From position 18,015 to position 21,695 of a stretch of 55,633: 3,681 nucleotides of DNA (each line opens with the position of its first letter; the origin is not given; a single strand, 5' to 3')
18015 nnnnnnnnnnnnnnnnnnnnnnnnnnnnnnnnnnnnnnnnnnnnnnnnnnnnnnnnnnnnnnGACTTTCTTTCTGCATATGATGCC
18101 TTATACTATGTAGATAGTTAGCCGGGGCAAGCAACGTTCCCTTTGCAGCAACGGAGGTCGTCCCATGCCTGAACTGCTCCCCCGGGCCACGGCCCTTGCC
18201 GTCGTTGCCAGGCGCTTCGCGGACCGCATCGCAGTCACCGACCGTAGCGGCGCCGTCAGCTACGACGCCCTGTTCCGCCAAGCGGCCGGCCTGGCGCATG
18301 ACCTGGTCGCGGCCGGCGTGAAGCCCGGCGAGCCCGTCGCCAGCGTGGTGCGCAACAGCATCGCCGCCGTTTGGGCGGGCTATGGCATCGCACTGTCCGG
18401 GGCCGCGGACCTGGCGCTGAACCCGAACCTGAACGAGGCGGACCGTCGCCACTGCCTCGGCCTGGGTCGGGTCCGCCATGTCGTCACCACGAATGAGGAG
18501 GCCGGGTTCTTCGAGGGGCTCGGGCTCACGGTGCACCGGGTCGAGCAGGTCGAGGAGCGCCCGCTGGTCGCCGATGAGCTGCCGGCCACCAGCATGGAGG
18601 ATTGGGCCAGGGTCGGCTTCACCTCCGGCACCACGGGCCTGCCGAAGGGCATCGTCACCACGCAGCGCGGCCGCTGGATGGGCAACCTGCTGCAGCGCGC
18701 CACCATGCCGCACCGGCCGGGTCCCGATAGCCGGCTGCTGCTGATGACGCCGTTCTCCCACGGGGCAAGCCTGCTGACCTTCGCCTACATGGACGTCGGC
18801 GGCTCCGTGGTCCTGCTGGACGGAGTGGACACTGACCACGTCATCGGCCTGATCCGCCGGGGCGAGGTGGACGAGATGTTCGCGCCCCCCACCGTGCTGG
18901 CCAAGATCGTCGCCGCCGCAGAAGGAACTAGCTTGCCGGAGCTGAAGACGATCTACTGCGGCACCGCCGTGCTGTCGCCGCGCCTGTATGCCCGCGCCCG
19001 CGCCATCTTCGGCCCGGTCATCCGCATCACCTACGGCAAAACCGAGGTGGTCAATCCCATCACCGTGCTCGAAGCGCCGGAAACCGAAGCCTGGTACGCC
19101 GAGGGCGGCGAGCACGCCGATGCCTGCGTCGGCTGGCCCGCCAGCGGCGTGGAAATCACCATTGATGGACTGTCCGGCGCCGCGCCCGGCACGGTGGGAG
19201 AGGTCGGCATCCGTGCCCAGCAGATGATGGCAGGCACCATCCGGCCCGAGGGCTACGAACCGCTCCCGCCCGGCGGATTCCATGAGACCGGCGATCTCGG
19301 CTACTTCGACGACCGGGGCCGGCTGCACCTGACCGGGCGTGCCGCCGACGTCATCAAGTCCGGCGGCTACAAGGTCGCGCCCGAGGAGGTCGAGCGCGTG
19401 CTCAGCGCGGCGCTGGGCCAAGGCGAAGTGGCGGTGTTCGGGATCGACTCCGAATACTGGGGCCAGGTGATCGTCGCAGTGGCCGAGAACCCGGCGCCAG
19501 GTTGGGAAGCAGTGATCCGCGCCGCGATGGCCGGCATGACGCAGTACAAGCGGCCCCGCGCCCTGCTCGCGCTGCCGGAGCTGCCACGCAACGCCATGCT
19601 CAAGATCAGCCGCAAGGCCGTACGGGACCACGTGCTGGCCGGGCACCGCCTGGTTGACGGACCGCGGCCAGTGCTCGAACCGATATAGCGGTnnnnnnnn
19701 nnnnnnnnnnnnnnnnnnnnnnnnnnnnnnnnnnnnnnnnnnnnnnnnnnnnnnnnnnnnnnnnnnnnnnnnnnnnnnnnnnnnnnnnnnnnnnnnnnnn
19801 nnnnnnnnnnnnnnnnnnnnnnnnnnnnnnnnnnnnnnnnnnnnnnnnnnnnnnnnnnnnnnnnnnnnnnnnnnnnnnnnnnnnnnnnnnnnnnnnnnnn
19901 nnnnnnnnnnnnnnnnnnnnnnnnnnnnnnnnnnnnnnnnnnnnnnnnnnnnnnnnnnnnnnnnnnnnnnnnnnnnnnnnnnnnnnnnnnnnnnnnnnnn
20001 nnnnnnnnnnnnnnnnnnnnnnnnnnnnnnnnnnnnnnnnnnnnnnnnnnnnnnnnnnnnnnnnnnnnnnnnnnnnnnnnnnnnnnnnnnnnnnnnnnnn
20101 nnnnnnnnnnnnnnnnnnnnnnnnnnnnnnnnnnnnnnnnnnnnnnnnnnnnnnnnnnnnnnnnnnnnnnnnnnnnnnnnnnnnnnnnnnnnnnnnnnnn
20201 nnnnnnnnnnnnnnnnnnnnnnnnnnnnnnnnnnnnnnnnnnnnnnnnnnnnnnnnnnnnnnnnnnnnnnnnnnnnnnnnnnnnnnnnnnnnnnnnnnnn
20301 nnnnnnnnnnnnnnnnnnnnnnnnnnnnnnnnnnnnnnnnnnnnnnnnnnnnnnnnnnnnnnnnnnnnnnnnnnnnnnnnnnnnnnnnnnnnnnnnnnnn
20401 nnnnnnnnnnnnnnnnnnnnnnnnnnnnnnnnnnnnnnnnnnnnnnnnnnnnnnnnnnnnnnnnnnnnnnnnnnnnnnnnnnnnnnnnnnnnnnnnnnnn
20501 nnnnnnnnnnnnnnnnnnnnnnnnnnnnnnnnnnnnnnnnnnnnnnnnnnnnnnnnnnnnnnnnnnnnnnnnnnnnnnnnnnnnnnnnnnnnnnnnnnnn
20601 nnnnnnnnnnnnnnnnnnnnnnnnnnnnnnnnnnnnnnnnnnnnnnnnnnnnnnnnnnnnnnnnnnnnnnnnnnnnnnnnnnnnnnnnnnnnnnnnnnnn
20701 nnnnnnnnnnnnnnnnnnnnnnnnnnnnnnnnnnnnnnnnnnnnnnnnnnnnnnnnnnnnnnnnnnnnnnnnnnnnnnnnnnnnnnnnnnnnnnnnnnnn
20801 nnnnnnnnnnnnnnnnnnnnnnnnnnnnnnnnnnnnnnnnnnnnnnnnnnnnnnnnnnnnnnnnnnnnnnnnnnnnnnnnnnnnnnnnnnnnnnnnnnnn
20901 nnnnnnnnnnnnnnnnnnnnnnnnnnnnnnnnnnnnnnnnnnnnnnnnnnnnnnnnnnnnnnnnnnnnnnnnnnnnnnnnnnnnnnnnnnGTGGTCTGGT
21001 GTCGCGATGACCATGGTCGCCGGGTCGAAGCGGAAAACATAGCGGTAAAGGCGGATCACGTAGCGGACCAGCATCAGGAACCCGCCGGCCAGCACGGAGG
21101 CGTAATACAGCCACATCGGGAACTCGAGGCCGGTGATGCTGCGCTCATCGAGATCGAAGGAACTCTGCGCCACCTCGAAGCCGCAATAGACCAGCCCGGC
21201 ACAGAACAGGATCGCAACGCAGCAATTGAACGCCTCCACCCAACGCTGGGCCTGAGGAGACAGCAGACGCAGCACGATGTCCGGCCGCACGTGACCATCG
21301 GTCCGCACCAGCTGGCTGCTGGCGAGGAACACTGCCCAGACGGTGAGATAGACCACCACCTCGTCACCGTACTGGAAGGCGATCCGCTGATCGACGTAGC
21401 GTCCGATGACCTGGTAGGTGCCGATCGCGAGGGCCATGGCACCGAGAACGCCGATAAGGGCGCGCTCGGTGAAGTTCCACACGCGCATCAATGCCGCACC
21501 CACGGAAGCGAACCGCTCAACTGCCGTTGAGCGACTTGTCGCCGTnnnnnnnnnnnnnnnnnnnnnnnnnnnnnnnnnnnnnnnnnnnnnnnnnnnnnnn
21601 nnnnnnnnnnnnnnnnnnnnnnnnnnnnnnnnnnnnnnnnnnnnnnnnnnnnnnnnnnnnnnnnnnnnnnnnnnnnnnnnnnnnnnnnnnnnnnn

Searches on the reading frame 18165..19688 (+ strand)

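Call 7: search_protein_families(library=pfam, proteins=[window:18165-19688:+])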
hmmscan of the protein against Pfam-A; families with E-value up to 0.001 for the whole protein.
window:18165-19688:+ (507 aa): 2 families
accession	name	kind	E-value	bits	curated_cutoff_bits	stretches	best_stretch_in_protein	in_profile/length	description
PF00501.34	AMP-binding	-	2.3e-50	172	29.9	1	14-357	4-382/384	AMP-binding enzyme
PF13193.12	AMP-binding_C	-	1.6e-06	29.4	24.5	1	408-477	1-73/76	AMP-binding enzyme C-terminal domain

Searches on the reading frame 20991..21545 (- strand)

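Call 78: search_protein_families(library=pfam, proteins=[window:20991-21545:-], max_evalue=0.01)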
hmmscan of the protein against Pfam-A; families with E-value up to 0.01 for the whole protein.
window:20991-21545:- (185 aa): 1 family
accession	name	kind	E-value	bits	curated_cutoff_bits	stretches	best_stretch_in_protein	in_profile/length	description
PF04290.18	DctQ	-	2.8e-27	95.6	28.3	1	40-170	3-130/132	Tripartite ATP-independent periplasmic transporters, DctQ component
